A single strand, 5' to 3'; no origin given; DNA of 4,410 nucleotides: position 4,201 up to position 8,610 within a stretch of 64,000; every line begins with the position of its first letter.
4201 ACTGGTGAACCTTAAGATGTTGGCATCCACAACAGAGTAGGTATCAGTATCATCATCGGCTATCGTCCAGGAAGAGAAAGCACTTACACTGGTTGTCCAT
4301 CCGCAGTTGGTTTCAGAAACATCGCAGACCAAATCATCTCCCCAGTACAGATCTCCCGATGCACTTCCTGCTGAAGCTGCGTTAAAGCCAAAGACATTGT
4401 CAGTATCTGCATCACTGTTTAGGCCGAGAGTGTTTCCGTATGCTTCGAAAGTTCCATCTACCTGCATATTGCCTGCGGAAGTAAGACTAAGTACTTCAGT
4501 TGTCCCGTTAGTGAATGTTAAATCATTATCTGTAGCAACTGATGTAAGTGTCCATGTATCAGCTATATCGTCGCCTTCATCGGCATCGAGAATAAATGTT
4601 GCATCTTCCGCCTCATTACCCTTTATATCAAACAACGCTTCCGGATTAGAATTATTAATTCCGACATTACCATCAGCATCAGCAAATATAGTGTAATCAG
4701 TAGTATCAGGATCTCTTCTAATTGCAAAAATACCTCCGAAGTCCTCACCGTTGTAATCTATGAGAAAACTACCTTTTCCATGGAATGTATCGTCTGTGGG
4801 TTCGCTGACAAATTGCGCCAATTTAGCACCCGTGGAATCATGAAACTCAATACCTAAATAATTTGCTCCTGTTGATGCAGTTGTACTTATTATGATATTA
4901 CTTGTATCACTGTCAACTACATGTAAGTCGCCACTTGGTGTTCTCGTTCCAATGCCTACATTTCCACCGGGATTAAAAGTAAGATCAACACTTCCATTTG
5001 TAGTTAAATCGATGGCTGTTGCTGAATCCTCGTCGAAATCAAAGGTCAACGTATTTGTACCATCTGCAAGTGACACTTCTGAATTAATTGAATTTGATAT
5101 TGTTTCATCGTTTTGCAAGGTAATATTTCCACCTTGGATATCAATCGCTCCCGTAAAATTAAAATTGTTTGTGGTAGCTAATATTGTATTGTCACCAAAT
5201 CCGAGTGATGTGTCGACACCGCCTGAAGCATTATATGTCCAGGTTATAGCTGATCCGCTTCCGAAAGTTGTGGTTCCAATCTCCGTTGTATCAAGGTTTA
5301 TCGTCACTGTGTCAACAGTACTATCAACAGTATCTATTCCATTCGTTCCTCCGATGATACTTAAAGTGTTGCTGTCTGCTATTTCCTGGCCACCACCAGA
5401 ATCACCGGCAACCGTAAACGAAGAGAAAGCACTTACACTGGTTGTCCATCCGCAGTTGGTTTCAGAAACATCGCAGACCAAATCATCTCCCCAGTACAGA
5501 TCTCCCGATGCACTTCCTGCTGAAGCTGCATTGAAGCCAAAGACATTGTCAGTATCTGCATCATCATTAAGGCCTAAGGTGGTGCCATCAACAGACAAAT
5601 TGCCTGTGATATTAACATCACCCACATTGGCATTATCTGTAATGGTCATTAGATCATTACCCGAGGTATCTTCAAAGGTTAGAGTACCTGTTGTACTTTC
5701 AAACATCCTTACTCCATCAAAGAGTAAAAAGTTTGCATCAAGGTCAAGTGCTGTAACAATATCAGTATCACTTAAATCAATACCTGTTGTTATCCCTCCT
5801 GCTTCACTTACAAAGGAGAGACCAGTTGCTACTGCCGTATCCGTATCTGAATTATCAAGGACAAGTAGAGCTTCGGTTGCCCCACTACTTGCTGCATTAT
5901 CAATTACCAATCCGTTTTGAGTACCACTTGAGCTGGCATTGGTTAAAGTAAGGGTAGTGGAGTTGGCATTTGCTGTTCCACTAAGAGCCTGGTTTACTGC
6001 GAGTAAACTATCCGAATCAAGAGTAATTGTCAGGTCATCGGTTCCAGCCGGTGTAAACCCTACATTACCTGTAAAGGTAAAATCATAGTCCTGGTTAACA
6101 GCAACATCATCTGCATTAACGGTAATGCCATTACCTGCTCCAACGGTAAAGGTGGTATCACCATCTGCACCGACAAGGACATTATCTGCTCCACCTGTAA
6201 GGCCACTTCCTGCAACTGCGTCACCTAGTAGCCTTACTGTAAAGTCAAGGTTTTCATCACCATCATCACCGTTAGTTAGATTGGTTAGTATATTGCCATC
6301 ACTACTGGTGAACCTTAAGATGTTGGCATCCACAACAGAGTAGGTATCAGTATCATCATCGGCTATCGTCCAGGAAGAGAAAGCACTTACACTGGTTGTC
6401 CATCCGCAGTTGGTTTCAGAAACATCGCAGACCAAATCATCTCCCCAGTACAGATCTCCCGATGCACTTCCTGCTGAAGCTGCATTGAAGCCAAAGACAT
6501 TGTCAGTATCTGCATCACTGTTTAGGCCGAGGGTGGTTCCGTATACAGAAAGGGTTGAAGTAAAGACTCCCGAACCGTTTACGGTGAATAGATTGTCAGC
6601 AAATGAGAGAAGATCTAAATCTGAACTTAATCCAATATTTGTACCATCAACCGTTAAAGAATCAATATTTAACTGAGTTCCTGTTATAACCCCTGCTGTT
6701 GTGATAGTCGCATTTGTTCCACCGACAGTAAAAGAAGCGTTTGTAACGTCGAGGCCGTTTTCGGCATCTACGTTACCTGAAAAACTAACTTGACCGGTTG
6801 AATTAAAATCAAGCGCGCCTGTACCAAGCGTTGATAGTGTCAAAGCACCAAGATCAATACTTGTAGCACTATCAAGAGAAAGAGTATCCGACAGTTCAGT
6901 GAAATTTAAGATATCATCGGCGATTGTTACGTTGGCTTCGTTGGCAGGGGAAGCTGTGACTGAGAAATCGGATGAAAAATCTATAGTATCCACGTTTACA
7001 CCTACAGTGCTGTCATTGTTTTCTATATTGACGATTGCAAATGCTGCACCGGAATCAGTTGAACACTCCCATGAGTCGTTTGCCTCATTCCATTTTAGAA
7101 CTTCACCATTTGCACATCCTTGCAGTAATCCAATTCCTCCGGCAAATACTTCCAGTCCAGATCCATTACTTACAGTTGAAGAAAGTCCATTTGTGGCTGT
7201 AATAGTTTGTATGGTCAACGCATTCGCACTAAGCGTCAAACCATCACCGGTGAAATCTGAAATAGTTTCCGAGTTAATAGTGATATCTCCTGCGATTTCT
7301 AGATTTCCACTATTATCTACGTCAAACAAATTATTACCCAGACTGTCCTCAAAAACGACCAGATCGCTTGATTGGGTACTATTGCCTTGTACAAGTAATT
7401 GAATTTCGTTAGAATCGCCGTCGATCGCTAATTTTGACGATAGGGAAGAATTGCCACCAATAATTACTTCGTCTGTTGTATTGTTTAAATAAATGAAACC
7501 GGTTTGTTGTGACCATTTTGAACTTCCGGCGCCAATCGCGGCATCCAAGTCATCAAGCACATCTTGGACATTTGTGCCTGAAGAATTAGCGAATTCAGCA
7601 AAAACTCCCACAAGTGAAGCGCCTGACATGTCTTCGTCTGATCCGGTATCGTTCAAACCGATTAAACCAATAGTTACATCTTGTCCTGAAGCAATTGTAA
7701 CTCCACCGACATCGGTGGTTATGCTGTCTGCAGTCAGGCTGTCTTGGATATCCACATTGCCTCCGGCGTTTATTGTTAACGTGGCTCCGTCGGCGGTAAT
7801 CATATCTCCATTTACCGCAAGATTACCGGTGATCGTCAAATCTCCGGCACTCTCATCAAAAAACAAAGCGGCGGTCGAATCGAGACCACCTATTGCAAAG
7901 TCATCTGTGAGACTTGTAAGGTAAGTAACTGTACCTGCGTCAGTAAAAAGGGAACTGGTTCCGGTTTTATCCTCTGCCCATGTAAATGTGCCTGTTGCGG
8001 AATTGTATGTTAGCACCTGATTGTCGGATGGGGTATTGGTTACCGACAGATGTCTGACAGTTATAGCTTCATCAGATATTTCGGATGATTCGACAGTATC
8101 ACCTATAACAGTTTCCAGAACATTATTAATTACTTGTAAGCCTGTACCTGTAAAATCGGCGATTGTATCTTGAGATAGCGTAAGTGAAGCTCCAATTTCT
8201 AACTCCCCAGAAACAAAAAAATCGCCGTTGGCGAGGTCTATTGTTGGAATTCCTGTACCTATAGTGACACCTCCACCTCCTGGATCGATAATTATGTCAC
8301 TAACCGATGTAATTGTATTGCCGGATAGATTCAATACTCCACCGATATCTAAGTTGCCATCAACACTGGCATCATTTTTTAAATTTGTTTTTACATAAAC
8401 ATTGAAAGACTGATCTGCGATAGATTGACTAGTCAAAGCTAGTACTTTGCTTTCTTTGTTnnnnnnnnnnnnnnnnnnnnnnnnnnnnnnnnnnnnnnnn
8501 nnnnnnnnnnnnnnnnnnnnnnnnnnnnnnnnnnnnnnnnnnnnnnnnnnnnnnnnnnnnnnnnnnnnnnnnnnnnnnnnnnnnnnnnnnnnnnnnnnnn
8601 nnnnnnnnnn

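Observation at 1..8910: Giant surface protein whose N-terminus is an excisionase/MerR-type HTH followed by a single TM helix (ToxR-like topology on a very large scale)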

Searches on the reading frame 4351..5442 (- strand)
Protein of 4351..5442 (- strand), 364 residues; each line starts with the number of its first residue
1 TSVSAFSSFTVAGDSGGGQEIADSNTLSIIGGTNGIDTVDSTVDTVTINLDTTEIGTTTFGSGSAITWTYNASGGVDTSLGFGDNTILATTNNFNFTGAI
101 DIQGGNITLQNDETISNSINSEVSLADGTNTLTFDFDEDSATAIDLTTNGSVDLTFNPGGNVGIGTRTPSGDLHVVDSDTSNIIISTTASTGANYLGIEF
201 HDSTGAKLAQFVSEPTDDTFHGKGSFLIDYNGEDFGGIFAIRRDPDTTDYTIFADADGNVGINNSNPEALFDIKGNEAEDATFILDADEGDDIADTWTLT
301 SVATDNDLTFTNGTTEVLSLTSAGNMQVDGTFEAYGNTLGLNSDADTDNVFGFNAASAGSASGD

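Call 65: search_protein_families(library=phrogs, proteins=[window:4351-5442:-], max_evalue=0.001)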
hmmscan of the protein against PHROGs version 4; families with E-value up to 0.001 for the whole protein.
window:4351-5442:- (364 aa): 0 families

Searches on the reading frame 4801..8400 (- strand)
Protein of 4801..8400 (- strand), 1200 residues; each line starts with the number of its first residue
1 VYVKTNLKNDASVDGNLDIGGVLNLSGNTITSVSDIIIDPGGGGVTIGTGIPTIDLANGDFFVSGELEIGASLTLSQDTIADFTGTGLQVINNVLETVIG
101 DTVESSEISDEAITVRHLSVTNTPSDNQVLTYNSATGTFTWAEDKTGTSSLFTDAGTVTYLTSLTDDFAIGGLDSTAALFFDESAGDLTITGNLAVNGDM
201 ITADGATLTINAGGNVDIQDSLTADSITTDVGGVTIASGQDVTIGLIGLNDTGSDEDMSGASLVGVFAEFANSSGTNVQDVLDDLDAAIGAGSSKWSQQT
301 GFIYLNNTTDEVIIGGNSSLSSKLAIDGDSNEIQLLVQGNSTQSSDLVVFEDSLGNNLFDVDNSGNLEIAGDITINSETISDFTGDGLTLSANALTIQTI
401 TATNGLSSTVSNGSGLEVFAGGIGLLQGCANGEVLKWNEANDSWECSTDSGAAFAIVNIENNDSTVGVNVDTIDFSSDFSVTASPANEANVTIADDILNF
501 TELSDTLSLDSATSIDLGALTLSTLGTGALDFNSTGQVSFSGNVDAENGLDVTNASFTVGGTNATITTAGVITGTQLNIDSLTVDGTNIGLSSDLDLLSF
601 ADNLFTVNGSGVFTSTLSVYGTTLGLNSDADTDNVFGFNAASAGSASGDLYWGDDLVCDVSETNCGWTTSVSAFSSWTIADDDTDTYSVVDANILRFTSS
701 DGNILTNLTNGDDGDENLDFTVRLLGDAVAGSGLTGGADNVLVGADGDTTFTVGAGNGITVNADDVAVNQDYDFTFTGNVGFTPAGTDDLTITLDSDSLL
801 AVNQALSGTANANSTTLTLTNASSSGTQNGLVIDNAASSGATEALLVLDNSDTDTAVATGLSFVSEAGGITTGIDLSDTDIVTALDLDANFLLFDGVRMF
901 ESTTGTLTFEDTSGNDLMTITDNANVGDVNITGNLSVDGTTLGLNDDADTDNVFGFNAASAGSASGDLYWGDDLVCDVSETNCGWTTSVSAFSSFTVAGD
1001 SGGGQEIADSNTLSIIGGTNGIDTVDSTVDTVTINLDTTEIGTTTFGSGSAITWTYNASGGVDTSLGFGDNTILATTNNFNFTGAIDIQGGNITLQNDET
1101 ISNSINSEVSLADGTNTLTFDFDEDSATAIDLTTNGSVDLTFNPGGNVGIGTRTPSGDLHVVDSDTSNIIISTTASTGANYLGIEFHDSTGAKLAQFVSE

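Call 28: search_solved_structures(query=window:4801-8400:-, max_evalue=1)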
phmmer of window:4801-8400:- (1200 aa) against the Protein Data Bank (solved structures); distinct sequences matched with E-value up to 1: 0.

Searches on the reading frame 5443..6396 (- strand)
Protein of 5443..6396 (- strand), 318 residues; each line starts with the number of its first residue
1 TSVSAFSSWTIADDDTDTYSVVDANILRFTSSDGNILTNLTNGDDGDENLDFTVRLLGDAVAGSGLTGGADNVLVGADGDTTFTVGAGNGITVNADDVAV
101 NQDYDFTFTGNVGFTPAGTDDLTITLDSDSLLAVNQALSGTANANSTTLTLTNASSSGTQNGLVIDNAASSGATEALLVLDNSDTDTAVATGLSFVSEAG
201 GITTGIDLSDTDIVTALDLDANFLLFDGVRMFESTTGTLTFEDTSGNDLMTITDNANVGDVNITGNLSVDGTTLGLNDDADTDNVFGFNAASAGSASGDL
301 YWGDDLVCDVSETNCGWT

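Call 47: find_homologous_proteins(query=window:5443-6396:-, max_evalue=0.00001)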
Query window:5443-6396:- (318 aa): 7 proteins with E <= 0.00001 among 8000 candidates.
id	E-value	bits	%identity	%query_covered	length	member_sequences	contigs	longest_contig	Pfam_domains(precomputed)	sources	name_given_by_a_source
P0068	1.8e-52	197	50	85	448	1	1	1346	-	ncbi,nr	ncbi:MAG: hypothetical protein R3330_14690, partial [Saprospiraceae bacterium]|nr:hypothetical prote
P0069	4.4e-25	107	75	25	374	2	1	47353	-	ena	-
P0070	2.0e-12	65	44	42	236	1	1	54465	-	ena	-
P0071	3.0e-12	65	46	47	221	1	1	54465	-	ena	-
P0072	3.9e-12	64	51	34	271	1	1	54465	-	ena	-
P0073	4.9e-10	58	39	51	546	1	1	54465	-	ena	-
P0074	1.4e-9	56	44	31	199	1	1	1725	-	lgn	-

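Call 65: search_protein_families(library=phrogs, proteins=[window:5443-6396:-], max_evalue=0.001)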
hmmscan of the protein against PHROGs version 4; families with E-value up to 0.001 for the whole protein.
window:5443-6396:- (318 aa): 0 families

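Call 81: predict_structure(alignment_id=A4)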
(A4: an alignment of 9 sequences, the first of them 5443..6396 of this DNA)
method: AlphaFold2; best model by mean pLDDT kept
length: 318 residues; sequences in the alignment: 9
mean_pLDDT: 49.3   pTM: 0.29
mean pLDDT of the five models: 49.3, 44.1, 42.7, 40.9, 39.5
residues with pLDDT >= 90: 0; 70-90: 9; 50-70: 122; < 50: 187
segments of 3 or more residues with pLDDT < 50: 1-10, 20-26, 33-36, 38-76, 141-146, 173-175, 181-234, 267-273, 277-318
pLDDT, mean of each block of 10 residues (from residue 1): 41 49 48 47 42 38 34 45 55 66 66 66 73 61 51 56 55 52 45 44 40 41 39 50 62 56 52 46 40 38 39 38
secondary structure, 60 per line:
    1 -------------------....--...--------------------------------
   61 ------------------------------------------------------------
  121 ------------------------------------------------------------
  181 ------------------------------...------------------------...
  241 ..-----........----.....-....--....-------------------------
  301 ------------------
elements in order: E20-23 E26-28 E238-242 E248-255 E260-264 E266-269 E272-275

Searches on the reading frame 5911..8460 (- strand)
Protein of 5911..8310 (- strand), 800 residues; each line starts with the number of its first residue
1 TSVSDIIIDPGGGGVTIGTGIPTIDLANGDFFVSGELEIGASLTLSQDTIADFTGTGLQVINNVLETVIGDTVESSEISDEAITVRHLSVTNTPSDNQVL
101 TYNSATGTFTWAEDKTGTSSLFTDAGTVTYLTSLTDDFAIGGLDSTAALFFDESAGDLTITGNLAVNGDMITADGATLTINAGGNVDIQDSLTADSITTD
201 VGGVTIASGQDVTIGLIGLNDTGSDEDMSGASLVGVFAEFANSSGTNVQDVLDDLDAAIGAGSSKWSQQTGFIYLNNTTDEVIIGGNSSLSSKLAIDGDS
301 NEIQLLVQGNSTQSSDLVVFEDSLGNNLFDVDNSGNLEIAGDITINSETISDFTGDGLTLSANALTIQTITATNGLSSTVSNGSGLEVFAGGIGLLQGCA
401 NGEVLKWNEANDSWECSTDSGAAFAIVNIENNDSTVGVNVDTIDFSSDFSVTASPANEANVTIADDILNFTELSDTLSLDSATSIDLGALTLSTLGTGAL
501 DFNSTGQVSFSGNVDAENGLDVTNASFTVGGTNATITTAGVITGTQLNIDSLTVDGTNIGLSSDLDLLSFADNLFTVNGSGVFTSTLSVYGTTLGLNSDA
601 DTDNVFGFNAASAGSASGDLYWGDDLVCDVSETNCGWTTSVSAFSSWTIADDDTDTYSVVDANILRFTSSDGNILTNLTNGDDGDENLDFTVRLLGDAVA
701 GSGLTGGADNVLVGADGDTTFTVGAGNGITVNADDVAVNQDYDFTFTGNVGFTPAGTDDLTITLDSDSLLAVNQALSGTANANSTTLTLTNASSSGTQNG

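Call 7: search_protein_families(library=pfam, proteins=[window:5911-8310:-], max_evalue=1)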
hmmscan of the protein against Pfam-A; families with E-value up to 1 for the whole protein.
window:5911-8310:- (800 aa): 1 family
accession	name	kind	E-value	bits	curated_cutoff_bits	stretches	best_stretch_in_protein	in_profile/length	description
PF05506.17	PLipase_C_C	-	0.15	13.4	24.4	1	672-752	12-73/80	Bacterial phospholipase C, C-terminal domain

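Call 65: search_protein_families(library=phrogs, proteins=[window:6391-8460:-], max_evalue=0.001)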
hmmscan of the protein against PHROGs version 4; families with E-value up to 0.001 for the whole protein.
window:6391-8460:- (690 aa): 0 families
